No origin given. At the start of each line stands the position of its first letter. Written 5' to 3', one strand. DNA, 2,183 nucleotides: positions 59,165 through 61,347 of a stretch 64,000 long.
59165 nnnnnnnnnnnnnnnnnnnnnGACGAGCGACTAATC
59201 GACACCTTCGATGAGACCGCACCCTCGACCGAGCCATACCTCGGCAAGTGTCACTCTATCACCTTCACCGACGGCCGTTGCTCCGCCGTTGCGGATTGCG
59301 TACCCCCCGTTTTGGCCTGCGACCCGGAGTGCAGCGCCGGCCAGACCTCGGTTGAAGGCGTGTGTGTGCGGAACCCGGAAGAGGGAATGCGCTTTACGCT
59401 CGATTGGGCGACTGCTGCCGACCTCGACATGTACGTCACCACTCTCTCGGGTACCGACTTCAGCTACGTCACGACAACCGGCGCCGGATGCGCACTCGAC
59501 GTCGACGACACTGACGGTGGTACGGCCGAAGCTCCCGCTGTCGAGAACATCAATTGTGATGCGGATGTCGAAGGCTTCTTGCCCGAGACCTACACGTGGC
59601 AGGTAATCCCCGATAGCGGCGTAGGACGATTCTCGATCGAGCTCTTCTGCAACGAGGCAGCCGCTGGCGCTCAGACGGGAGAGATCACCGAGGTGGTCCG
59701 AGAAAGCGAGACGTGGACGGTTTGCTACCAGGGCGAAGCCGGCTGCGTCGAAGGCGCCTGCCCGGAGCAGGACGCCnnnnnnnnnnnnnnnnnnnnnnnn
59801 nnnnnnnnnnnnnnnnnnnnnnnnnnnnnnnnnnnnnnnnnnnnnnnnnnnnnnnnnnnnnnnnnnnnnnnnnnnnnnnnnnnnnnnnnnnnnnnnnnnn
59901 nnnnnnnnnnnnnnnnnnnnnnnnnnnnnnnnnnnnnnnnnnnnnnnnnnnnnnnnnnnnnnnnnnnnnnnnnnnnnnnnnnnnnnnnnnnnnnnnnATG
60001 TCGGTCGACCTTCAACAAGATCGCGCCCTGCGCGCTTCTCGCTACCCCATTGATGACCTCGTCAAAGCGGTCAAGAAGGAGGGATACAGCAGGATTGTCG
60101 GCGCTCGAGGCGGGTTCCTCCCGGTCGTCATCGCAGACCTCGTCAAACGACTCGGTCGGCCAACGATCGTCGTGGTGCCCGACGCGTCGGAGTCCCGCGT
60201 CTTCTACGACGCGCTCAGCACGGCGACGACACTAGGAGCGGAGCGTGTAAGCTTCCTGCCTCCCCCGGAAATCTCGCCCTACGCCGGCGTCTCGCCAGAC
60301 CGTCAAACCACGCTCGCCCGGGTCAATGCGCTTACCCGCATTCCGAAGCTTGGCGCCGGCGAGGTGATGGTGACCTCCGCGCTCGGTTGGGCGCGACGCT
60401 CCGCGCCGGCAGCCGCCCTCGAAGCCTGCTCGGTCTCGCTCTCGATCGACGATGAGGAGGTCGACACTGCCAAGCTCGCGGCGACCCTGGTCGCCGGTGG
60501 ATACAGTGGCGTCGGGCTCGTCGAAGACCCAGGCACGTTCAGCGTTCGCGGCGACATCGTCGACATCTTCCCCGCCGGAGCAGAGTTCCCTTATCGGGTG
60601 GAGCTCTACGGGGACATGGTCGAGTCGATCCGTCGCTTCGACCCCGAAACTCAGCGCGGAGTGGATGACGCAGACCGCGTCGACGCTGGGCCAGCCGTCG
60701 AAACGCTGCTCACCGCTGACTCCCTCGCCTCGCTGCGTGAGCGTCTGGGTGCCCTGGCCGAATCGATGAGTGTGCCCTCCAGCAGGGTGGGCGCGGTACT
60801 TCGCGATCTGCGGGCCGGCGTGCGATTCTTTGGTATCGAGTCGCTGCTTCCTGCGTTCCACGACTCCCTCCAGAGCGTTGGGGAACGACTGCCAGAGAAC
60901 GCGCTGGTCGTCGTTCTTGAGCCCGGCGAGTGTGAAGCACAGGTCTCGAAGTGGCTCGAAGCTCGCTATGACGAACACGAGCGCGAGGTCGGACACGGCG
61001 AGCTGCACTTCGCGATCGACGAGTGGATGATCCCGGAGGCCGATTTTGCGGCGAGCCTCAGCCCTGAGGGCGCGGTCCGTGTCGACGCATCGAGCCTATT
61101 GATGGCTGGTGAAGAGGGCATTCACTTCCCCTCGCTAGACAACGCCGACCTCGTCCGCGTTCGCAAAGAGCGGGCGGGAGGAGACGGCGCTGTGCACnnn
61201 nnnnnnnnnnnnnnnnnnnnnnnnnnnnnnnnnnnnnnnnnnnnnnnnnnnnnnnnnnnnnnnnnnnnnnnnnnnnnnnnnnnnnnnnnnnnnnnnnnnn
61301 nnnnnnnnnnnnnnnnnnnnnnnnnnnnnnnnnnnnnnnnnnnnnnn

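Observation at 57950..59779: Gene with two paralogous about 90-aa domains split by a single in-frame TGA, preceded by frame-broken upstream remnants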

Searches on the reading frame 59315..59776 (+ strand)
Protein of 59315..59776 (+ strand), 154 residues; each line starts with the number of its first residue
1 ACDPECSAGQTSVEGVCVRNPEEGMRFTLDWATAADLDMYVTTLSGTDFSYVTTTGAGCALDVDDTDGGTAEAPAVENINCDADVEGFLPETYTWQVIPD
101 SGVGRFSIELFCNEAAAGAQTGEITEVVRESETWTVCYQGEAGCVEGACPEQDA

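Call 38: find_related_loci(query=A1, collection=metagenome_contigs, flank=10000)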
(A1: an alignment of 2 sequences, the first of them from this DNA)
Query A1 (144 aa) in metagenome_contigs; peptide patterns used: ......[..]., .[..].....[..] (x = any residue, [..] = any of these).
132 stretches matched a pattern, but none encodes a relative of the query by tblastn (E <= 1e-3).

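Call 44: search_solved_structures(query=A2, max_evalue=1)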
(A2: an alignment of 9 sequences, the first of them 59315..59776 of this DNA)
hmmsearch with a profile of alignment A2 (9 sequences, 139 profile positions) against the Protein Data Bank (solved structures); distinct sequences matched with E-value up to 1: 7.
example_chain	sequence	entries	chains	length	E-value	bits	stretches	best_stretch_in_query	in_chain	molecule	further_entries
1wmd_A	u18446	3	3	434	0.0016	21.4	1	37-109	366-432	protease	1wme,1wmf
9ues_B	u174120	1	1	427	0.0035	20.3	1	23-56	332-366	Subtilisin-like serine protease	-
3afg_A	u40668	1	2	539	0.0076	19.2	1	23-56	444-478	Subtilisin-like serine protease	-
5fax_A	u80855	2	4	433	0.0088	19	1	37-109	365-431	Subtilase SubHal from Bacillus halmapalus | Enzyme subtilase SubHal from Bacillus halmapalus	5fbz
1epf_A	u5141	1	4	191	0.08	15.9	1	35-127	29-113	PROTEIN (NEURAL CELL ADHESION MOLECULE)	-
1qz1_A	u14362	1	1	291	0.14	15.1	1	35-124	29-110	Neural cell adhesion molecule 1, 140 kDa isoform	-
2ncm_A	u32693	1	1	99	0.14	15.1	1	35-109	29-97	NEURAL CELL ADHESION MOLECULE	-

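Call 48: predict_structure(alignment_id=A2)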
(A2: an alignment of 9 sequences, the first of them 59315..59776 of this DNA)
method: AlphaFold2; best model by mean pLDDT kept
length: 154 residues; sequences in the alignment: 9
mean_pLDDT: 84.4   pTM: 0.80
mean pLDDT of the five models: 84.4, 74.4, 73.3, 71.7, 70.1
residues with pLDDT >= 90: 73; 70-90: 56; 50-70: 21; < 50: 4
segments of 3 or more residues with pLDDT < 50: none
pLDDT, mean of each block of 10 residues (from residue 1): 58 68 85 90 89 88 79 85 83 94 93 91 94 94 89 52
secondary structure, 60 per line:
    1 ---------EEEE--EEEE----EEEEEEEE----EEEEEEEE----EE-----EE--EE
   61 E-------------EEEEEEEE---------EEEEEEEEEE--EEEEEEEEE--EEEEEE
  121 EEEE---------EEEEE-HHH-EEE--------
elements in order: E10-13 E16-19 E24-31 E36-43 E59-61 E75-82 E92-101 E104-112 E115-124 E134-138 E144-146

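Call 50: fold_search(model_id=the predicted structure, library=pdb)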
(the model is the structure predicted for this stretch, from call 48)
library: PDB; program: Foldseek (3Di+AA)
matches with E <= 10: 838; with E <= 0.001: 0
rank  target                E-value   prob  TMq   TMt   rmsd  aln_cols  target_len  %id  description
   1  2qng                  4.1e-03  1.00  0.56  0.51   4.7       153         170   10  Crystal structure of unknown function protein SAV2460 (released 2007-07-31)
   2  3u6g_B                8.7e-03  0.96  0.36  0.42   7.1       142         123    8  Crystal structure of a domain of unknown function, DUF4425 (BVU_3708) from Bacteroides vulgatus ATCC 8482 at 1.35 A re (released 2011-11-02)
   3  8em5_A                9.7e-03  1.00  0.37  0.56   5.3       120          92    7  Mycobacterium thermoresistible MmpS5 (released 2023-09-27)
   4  9mvz_A                9.7e-03  0.97  0.36  0.39  15.4       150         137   11  Tripartite complex of MmpL5-S5-AcpM from Mycolicibacterium smegmatis (released 2025-07-30)
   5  3ibz                  1.1e-02  1.00  0.49  0.44   7.9       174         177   12  Crystal structure of putative tellurium resistant like protein (TerD) from Streptomyces coelicolor A3(2) (released 2009-08-18)
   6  4qey_B                1.2e-02  0.82  0.30  0.35   7.7       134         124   13  Crystal structure of a DUF4425 family protein (BACOVA_05332) from Bacteroides ovatus ATCC 8483 at 2.52 A resolution (released 2014-07-16)
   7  2kxt_MODEL_1_A        1.9e-02  0.99  0.49  0.44   5.4       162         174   10  NMR structure and calcium-binding properties of the tellurite resistance protein TerD from Klebsiella pneumoni (released 2010-12-22)
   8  2pvs_A                2.2e-02  0.25  0.20  0.10  11.0       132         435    8  Structure of human pancreatic lipase related protein 2 mutant N336Q (released 2007-12-18)
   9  4qey_A                2.4e-02  0.85  0.33  0.38   7.5       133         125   13  Crystal structure of a DUF4425 family protein (BACOVA_05332) from Bacteroides ovatus ATCC 8483 at 2.52 A resolution (released 2014-07-16)
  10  9a6r_B                2.7e-02  1.00  0.55  0.45   5.4       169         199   11  Integrative model of GLPD-SCP2 by crosslinking MS and deep learning (released 2024-09-18)
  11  4qey_D                4.2e-02  0.77  0.32  0.37   7.7       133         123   13  Crystal structure of a DUF4425 family protein (BACOVA_05332) from Bacteroides ovatus ATCC 8483 at 2.52 A resolution (released 2014-07-16)
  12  7p8x_A                5.5e-02  0.06  0.13  0.09  18.6       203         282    8  Crystal Structure of leukotoxin LukE from Staphylococcus aureus in complex with a doubly sulfated CCR2 N-terminal pept (released 2022-04-06)
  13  4bme_B                8.1e-02  0.21  0.21  0.21  10.4       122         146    8  Crystal structure of the N terminal domain of human Galectin 8, F19Y mutant (released 2014-03-19)
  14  3u6g_A                9.0e-02  0.63  0.34  0.39   7.3       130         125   12  Crystal structure of a domain of unknown function, DUF4425 (BVU_3708) from Bacteroides vulgatus ATCC 8482 at 1.35 A re (released 2011-11-02)
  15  9dqy_A                1.1e-01  0.06  0.14  0.06  30.1       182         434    5  Structure of western equine encephalitis virus Imperial 181 VLP in complex with house sparrow PCDH10 EC1 (released 2025-03-26)
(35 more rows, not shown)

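Call 62: search_protein_families(library=pfam, alignment_id=A2, max_evalue=1)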
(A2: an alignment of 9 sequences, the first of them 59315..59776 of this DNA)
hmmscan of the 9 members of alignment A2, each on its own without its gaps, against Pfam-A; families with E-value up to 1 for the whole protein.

A. member 1, window:59315-59776:+ (154 aa): 0 families

B. families by the number of members that match (of 9 scanned): 8 families
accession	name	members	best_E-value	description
PF23416.1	DUF7107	3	0.0085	Domain of unknown function (DUF7107)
PF21164.2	Dumpy_DPY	2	0.011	Dumpy, DPY module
PF04706.18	Dickkopf_N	2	0.029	Dickkopf N-terminal cysteine-rich region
PF04151.21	PPC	1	0.0034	Bacterial pre-peptidase C-terminal domain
PF20248.3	DUF6603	1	0.1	Family of unknown function (DUF6603)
PF19410.4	DUF5980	1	0.1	Family of unknown function (DUF5980)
PF18612.7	Bac_A_amyl_C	1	0.19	Bacterial Alpha amylase C-terminal domain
PF01683.23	EB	1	0.95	EB module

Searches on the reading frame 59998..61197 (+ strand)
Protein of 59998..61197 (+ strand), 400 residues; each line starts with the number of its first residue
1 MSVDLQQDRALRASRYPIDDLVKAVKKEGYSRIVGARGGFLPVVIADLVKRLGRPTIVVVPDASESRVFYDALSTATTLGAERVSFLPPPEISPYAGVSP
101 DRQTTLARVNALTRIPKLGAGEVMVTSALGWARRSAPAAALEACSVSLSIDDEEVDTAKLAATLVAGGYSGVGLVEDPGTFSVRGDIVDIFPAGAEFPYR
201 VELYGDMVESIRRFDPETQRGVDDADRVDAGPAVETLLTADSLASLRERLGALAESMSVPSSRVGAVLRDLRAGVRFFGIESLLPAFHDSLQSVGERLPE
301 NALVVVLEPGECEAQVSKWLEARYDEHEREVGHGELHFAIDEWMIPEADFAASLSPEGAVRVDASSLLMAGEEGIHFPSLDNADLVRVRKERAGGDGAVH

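Call 12: find_related_loci(query=window:59998-61197:+, collection=genome_contigs, flank=10000)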
Query window:59998-61197:+ (400 aa) in genome_contigs; peptide patterns used: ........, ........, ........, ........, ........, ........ (x = any residue, [..] = any of these).
169 stretches matched a pattern; 5 encode a relative of the query (tblastn E <= 1e-3); 5 distinct loci.
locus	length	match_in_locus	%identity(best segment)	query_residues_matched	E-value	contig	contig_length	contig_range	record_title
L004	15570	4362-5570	55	1-400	2e-125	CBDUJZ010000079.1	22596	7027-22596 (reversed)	MAG TPA_asm: uncultured Myxococcales bacterium isolate SRR22808118_concoct_115 genome assembly, contig: ERZ25043431.1593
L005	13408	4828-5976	41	4-390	2e-91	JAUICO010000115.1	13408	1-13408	MAG: bacterium isolate 7_bin.36 NODE_3959_length_13408_cov_1.604698, whole genome shotgun sequence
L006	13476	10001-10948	37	10-321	4e-49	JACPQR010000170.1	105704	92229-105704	MAG: Deltaproteobacteria bacterium isolate NC_groundwater_658_Ag_B-0.1um_70_50 B_1_S1_Biohub_coassembly_k141_3682157, wh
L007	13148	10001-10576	32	33-223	6e-20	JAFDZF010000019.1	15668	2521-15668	MAG: Bacteroidetes bacterium isolate SZAS-76 CK_MAG-21__19__length-15668, whole genome shotgun sequence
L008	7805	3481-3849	33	153-265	1e-9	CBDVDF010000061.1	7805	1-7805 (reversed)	MAG TPA_asm: uncultured Desulfobacterales bacterium isolate SRR21487741_concoct_23 genome assembly, contig: ERZ25074850.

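Call 36: find_related_loci(query=window:59998-61197:+, collection=metagenome_contigs, flank=10000)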
Query window:59998-61197:+ (400 aa) in metagenome_contigs; peptide patterns used: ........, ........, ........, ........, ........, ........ (x = any residue, [..] = any of these).
168 stretches matched a pattern, but none encodes a relative of the query by tblastn (E <= 1e-3).
